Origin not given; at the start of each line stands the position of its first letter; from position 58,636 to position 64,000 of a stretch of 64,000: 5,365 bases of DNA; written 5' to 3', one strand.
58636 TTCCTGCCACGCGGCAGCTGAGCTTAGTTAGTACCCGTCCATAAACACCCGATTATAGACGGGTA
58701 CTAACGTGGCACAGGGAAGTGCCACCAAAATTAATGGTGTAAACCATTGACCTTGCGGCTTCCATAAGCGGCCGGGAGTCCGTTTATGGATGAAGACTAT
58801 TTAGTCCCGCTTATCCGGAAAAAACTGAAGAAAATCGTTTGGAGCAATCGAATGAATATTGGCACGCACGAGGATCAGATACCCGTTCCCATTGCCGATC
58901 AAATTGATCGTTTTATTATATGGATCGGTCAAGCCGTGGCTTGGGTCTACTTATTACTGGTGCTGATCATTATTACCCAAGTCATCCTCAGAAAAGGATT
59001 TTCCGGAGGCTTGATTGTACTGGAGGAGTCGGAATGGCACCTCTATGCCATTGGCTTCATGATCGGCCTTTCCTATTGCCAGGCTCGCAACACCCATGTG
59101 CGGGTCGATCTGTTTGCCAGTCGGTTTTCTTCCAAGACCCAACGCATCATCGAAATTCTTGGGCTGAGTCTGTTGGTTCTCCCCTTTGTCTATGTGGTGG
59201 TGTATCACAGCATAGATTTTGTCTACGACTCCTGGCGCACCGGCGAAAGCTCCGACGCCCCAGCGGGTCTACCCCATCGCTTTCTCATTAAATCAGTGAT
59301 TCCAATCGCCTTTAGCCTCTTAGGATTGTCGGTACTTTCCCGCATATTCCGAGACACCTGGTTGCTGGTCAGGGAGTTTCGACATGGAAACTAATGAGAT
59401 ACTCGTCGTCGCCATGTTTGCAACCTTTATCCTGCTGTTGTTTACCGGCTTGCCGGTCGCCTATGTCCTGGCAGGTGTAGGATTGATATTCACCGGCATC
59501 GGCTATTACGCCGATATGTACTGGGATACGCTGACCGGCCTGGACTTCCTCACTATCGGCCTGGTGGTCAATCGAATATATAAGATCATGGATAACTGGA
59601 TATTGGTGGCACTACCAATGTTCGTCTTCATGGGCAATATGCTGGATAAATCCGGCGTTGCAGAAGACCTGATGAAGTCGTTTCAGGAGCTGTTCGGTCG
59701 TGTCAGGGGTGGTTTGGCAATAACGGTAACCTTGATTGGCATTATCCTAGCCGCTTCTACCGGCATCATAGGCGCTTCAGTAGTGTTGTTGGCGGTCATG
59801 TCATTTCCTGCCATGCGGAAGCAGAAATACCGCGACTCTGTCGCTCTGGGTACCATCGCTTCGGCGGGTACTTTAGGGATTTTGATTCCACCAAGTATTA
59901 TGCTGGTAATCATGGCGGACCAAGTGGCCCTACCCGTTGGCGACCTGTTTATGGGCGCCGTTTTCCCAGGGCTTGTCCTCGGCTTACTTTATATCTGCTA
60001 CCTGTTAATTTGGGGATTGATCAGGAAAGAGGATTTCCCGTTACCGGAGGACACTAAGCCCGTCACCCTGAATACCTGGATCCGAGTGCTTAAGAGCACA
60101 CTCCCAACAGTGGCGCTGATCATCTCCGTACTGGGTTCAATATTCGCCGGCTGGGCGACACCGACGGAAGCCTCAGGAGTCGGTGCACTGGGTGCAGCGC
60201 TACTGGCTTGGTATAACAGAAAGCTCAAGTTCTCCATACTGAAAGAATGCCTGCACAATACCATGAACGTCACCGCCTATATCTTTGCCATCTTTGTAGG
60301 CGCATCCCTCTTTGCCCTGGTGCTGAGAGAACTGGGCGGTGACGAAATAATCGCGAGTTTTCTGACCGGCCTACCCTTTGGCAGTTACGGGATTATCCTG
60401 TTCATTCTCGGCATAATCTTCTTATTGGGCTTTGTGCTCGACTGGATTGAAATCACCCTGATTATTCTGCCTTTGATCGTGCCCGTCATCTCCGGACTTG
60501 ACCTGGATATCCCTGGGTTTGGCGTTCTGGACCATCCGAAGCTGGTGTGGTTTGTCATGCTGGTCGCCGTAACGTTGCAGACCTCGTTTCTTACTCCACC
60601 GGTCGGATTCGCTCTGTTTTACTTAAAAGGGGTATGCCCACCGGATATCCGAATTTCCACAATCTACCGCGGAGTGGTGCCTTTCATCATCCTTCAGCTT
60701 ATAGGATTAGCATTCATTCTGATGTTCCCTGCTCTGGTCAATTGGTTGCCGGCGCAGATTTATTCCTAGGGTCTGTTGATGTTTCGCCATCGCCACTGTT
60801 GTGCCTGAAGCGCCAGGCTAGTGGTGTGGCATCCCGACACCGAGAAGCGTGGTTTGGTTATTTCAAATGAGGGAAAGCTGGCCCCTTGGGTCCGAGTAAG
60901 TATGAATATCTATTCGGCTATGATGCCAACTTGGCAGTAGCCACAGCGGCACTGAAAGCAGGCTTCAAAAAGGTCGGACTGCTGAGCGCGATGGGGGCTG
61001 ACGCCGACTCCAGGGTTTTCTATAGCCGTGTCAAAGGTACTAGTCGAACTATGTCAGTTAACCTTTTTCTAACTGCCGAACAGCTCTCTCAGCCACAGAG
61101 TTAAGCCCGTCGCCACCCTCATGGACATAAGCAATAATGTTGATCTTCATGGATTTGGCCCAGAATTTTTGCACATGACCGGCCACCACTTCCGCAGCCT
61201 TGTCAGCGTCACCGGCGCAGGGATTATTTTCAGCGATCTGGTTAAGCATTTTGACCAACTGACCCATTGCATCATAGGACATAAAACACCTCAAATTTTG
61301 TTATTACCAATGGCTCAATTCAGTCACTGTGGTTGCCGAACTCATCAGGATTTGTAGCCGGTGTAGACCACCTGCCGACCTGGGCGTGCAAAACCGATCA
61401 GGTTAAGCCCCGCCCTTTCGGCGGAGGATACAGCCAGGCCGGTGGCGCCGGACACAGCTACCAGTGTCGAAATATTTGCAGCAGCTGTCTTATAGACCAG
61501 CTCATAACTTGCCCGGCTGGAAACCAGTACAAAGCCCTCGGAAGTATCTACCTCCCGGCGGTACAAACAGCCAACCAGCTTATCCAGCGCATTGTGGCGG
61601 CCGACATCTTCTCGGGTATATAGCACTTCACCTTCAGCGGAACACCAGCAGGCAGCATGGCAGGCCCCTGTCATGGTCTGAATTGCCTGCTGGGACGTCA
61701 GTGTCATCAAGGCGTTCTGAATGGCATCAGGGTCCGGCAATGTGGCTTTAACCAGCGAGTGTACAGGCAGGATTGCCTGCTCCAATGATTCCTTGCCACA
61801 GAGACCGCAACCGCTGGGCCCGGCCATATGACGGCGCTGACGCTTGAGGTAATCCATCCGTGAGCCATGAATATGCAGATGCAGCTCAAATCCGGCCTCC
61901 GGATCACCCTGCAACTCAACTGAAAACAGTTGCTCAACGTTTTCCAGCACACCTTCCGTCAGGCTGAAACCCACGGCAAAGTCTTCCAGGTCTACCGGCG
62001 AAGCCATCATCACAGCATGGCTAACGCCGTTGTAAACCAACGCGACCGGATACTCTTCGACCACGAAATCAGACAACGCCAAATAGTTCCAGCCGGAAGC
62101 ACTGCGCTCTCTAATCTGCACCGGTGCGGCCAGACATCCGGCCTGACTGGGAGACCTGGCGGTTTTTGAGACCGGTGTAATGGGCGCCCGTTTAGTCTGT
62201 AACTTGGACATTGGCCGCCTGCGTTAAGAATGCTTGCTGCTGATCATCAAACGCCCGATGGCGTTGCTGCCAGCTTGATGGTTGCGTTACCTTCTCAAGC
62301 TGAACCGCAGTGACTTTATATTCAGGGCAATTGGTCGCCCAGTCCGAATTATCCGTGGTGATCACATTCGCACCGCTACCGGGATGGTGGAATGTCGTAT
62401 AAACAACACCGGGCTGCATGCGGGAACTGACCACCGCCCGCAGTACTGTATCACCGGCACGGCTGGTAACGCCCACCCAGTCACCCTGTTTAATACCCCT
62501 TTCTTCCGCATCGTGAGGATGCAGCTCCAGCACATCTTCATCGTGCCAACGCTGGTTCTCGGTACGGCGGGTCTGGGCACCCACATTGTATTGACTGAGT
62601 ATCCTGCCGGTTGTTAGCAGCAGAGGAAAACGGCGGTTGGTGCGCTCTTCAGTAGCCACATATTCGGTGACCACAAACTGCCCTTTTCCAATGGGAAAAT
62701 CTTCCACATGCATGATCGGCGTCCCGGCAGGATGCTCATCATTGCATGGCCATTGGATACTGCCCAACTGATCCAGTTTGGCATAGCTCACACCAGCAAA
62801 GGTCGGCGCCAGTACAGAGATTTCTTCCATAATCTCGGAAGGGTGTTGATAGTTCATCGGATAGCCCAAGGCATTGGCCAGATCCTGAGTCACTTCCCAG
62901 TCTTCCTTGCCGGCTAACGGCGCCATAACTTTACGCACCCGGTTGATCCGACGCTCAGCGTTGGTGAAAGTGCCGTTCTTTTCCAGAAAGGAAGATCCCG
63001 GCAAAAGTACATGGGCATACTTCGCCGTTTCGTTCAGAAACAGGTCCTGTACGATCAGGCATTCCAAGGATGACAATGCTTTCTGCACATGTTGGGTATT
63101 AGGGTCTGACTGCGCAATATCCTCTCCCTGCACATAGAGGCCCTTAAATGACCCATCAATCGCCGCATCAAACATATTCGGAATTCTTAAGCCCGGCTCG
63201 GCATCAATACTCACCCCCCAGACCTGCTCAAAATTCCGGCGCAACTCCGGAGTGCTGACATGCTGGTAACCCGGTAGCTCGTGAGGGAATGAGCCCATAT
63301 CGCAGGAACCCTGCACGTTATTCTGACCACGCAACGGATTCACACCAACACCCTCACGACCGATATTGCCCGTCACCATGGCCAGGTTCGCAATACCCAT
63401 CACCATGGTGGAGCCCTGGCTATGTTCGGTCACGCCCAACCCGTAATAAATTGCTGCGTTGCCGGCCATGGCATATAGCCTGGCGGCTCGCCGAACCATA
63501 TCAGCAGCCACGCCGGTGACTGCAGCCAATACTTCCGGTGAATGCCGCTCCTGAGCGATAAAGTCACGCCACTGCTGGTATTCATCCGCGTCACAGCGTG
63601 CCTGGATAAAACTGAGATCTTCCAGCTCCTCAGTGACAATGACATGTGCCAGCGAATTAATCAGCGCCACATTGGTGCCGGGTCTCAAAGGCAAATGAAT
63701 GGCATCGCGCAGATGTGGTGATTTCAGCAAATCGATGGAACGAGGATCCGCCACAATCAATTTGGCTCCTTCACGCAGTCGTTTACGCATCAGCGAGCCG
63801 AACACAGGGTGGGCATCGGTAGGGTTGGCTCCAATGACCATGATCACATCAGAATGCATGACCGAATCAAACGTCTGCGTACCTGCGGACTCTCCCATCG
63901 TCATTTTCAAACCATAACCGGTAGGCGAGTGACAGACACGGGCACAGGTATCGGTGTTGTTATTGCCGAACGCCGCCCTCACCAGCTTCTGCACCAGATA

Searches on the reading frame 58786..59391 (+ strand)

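Call 95: search_protein_families(library=pfam, proteins=[window:58786-59391:+], max_evalue=0.001)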
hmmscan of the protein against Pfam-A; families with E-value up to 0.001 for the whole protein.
window:58786-59391:+ (202 aa): 1 family
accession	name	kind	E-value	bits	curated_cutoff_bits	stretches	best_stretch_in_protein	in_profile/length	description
PF04290.18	DctQ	-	5.9e-22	78.4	28.3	1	58-190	1-129/132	Tripartite ATP-independent periplasmic transporters, DctQ component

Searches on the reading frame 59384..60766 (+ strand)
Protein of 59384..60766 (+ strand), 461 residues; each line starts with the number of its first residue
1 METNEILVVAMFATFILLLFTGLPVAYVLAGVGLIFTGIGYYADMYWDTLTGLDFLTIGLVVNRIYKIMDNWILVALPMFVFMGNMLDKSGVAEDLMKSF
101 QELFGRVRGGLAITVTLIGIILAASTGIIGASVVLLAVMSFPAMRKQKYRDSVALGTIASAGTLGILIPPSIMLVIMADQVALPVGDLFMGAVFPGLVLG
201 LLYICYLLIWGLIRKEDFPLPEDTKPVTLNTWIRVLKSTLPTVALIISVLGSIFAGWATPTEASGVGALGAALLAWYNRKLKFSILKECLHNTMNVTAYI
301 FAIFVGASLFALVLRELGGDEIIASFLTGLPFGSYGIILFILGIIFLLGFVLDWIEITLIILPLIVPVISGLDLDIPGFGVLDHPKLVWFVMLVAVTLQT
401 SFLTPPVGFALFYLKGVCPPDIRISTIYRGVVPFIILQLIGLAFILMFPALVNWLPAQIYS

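Call 95: search_protein_families(library=pfam, proteins=[window:59384-60766:+], max_evalue=0.001)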
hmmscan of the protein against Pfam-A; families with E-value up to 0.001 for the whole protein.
window:59384-60766:+ (461 aa): 2 families
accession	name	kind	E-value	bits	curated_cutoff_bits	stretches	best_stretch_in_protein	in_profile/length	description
PF06808.19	DctM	-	1.5e-72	245.2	23.8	1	12-451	1-413/413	Tripartite ATP-independent periplasmic transporter, DctM component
PF03600.22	CitMHS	-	0.00067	19.3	31.9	1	9-395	14-336/336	Citrate transporter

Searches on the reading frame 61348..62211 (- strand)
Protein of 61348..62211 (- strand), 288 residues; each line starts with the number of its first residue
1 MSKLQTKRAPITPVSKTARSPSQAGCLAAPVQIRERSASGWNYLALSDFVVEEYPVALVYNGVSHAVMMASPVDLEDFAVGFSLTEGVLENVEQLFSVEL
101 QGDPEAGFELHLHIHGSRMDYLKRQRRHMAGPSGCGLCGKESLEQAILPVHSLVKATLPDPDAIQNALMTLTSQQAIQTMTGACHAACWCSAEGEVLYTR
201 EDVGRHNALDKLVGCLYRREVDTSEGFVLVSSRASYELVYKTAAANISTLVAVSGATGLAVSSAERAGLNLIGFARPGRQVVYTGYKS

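Call 95: search_protein_families(library=pfam, proteins=[window:61348-62211:-], max_evalue=0.001)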
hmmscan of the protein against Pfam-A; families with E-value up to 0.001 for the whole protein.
window:61348-62211:- (288 aa): 1 family
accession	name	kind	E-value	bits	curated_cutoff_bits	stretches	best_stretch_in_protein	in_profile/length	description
PF02634.21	FdhD-NarQ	-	2.4e-69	234.1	27.2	1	51-286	1-233/237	FdhD/NarQ family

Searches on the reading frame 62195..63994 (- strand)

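Call 95: search_protein_families(library=pfam, proteins=[window:62195-63994:-], max_evalue=0.001)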
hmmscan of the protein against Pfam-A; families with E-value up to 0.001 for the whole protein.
window:62195-63994:- (600 aa): 2 families
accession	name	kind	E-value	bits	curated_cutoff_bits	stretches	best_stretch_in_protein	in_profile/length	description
PF00384.28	Molybdopterin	-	8.2e-54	183.4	24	1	2-374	61-352/353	Molybdopterin oxidoreductase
PF01568.27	Molydop_binding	-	3.4e-30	104.8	26.8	1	458-563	1-110/110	Molydopterin dinucleotide binding domain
